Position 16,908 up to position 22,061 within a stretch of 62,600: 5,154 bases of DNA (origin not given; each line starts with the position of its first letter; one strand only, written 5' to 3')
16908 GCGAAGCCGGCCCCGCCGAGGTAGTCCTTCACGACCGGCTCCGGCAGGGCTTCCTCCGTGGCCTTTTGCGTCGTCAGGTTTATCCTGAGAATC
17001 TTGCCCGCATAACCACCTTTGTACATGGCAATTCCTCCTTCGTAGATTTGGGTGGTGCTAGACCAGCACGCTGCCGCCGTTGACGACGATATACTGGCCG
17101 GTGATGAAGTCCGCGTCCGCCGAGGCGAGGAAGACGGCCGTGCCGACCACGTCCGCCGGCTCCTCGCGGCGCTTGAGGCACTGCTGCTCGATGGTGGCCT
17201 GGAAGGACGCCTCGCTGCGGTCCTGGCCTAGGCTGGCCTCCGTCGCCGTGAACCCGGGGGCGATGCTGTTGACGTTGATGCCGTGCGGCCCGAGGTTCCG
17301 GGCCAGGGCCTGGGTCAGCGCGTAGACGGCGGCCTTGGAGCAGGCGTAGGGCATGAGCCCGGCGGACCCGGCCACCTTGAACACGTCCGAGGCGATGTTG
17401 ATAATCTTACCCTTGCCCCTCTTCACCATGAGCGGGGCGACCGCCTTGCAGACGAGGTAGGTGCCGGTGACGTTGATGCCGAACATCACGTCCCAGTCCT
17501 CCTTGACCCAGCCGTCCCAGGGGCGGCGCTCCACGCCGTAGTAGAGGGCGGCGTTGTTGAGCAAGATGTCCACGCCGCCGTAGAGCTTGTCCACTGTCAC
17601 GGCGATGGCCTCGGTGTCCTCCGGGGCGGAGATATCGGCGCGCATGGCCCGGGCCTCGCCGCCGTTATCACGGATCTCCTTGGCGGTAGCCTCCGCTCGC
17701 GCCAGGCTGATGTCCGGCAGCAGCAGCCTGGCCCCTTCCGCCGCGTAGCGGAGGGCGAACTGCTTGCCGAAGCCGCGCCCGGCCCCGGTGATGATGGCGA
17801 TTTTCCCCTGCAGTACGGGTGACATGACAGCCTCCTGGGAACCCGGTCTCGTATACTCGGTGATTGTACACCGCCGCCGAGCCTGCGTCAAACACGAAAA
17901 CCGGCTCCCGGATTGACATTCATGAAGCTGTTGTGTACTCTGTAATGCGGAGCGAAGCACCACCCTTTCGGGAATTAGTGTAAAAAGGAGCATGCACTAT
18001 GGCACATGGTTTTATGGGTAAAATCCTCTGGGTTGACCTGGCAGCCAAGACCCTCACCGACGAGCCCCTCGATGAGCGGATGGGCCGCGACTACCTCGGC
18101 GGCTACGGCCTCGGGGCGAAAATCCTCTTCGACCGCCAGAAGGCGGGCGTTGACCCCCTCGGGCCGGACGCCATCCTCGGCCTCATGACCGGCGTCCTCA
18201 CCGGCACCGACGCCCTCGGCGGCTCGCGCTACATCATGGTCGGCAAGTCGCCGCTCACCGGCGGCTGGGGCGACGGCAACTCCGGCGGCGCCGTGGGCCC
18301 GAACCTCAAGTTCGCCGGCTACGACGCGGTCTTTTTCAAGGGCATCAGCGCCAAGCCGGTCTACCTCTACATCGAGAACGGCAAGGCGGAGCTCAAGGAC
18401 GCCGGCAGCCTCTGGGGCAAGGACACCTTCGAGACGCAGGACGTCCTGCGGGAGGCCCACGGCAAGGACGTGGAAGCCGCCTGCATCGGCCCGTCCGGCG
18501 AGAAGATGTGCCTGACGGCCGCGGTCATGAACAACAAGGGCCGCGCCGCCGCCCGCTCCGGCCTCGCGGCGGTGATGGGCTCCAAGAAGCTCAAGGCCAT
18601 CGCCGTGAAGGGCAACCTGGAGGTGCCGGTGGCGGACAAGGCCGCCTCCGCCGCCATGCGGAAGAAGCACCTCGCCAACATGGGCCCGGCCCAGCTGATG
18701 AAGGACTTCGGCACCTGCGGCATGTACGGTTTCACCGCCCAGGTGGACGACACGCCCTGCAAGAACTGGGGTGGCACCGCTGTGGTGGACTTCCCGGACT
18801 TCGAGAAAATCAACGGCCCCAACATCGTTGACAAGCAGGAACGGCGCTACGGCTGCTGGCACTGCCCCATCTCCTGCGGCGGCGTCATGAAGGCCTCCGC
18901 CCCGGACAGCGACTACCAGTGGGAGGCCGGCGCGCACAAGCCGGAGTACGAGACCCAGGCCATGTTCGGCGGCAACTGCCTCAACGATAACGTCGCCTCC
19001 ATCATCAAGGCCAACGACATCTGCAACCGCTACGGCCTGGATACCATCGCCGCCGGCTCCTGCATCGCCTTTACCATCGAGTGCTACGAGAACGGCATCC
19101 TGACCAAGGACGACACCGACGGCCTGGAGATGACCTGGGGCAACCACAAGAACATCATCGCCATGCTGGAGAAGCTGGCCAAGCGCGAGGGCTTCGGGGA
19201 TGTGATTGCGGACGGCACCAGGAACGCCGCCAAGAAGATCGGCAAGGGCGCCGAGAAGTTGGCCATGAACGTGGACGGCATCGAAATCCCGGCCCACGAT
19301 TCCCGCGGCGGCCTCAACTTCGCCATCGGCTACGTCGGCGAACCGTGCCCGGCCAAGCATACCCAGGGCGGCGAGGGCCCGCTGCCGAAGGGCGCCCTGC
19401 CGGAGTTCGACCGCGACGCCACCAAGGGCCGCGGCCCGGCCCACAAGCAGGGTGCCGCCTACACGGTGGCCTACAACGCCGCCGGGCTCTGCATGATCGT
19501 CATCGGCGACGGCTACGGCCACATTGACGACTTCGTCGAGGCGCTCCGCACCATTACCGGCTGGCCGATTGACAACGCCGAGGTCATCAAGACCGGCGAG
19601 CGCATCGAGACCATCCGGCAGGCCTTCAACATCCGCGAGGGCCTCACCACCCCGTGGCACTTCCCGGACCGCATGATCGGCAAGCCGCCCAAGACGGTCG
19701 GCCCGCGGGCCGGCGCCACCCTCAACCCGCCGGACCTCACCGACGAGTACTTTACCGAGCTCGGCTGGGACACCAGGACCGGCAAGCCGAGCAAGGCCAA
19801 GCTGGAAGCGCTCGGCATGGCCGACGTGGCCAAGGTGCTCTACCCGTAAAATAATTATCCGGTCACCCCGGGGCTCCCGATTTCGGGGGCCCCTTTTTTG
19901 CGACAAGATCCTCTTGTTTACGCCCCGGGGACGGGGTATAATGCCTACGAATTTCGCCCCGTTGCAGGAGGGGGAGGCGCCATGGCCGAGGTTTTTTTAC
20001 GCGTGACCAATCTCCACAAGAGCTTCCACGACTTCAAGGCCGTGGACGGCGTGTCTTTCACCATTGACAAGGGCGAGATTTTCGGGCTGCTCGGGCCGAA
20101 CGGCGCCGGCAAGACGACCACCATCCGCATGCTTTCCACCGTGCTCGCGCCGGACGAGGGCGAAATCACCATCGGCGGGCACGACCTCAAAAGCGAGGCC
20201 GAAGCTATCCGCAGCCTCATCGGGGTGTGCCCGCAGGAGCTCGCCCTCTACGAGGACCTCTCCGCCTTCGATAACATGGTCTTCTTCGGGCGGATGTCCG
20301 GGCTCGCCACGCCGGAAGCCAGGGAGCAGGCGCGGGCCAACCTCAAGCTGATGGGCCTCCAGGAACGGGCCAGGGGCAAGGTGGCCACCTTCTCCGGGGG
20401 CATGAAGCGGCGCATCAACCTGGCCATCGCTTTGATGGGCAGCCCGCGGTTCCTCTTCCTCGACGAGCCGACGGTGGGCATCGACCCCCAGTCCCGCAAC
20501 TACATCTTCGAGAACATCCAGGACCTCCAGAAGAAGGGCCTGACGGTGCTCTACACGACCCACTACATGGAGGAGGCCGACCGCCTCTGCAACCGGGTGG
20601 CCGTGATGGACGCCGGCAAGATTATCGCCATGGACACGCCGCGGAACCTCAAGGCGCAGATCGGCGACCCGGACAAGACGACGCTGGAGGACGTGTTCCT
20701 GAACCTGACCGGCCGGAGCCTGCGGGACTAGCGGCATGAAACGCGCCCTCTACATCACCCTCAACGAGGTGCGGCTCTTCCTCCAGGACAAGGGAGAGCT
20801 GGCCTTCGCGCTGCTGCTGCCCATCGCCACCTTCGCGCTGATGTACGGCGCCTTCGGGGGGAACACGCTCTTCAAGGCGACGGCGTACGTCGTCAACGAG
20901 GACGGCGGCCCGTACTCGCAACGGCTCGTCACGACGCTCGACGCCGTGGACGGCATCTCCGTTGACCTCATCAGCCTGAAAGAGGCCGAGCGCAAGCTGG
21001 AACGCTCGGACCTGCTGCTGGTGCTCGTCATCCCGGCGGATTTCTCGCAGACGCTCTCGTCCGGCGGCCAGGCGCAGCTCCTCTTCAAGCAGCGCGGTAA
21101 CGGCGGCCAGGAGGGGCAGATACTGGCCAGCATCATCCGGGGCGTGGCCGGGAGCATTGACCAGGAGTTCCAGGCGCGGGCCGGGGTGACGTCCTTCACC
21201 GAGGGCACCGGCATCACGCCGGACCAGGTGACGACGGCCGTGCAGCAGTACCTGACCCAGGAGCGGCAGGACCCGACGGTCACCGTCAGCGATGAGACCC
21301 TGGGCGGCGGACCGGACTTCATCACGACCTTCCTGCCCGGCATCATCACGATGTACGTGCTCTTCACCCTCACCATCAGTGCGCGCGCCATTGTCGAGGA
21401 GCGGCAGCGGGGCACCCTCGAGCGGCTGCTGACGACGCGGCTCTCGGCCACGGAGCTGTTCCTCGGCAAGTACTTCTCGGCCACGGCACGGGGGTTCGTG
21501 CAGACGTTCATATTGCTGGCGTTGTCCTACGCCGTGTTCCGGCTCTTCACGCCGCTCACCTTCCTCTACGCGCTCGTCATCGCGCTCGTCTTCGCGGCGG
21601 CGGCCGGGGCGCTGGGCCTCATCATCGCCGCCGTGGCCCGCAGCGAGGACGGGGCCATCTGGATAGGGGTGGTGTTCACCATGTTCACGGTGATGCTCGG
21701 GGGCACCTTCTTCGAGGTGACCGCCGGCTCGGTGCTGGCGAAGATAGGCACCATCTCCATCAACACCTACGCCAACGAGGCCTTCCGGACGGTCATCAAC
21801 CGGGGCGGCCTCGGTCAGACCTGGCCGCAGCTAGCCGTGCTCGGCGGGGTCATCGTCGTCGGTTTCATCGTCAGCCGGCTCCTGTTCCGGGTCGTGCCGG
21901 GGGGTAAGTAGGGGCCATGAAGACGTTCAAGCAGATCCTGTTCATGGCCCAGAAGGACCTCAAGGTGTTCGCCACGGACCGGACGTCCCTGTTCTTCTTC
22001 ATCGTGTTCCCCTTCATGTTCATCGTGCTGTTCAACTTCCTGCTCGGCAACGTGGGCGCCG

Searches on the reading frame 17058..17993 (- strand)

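Call 13: search_protein_families(library=pfam, proteins=[window:17058-17993:-], max_evalue=0.0001)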
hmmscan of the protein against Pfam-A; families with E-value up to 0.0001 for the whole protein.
window:17058-17993:- (311 aa): 3 families
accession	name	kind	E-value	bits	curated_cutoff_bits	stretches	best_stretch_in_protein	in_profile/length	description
PF13561.12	adh_short_C2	-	1.1e-52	179.4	27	1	70-307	1-234/236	Enoyl-(Acyl carrier protein) reductase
PF00106.31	adh_short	-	4.9e-51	173.4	26.6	1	64-254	1-187/195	short chain dehydrogenase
PF08659.16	KR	-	2.3e-06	28.1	22.6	1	67-233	4-166/180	KR domain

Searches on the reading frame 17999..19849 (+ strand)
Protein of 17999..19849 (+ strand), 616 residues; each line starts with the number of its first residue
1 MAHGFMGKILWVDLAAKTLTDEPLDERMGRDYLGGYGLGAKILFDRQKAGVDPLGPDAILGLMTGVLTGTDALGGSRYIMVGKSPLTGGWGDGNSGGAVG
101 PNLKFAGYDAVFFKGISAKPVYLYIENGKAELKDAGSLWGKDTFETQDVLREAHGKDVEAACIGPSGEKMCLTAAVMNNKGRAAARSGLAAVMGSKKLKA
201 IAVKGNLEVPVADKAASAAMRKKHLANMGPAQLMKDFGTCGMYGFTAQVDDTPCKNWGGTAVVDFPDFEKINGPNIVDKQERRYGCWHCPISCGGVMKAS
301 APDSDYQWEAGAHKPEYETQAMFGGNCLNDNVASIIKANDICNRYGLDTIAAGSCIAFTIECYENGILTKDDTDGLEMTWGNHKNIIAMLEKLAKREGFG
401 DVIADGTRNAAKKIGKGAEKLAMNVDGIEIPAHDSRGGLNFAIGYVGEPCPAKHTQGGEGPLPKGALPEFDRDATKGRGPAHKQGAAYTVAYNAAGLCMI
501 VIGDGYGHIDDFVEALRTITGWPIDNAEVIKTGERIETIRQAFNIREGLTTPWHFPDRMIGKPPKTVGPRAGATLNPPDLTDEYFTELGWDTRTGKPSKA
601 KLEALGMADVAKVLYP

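Call 13: search_protein_families(library=pfam, proteins=[window:17999-19849:+], max_evalue=0.0001)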
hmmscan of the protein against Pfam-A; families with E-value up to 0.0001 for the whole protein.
window:17999-19849:+ (616 aa): 2 families
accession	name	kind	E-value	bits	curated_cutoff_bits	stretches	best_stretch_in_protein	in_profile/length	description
PF01314.23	AFOR_C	-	5.6e-99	332.3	27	1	220-607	6-385/385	Aldehyde ferredoxin oxidoreductase, domains 2 & 3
PF02730.20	AFOR_N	-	1.5e-73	247.2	29.8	1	7-205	1-198/199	Aldehyde ferredoxin oxidoreductase, N-terminal domain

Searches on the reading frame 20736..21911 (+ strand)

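Call 3: search_protein_families(library=pfam, proteins=[window:20736-21911:+], max_evalue=0.1)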
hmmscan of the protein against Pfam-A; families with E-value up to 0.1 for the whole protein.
window:20736-21911:+ (391 aa): 4 families
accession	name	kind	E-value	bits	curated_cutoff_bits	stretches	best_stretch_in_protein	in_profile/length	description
PF12698.13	ABC2_membrane_3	-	3.4e-39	135.3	31.6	1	22-380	4-345/347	ABC-2 family transporter protein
PF01061.29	ABC2_membrane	-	2.1e-23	83.4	26.9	1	195-353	51-209/211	ABC-2 type transporter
PF12679.13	ABC2_membrane_2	-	8.8e-12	45.3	27.2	1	153-385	72-279/283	ABC-2 family transporter protein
PF12730.13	ABC2_membrane_4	-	4e-06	27.4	27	1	202-322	55-179/179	ABC-2 family transporter protein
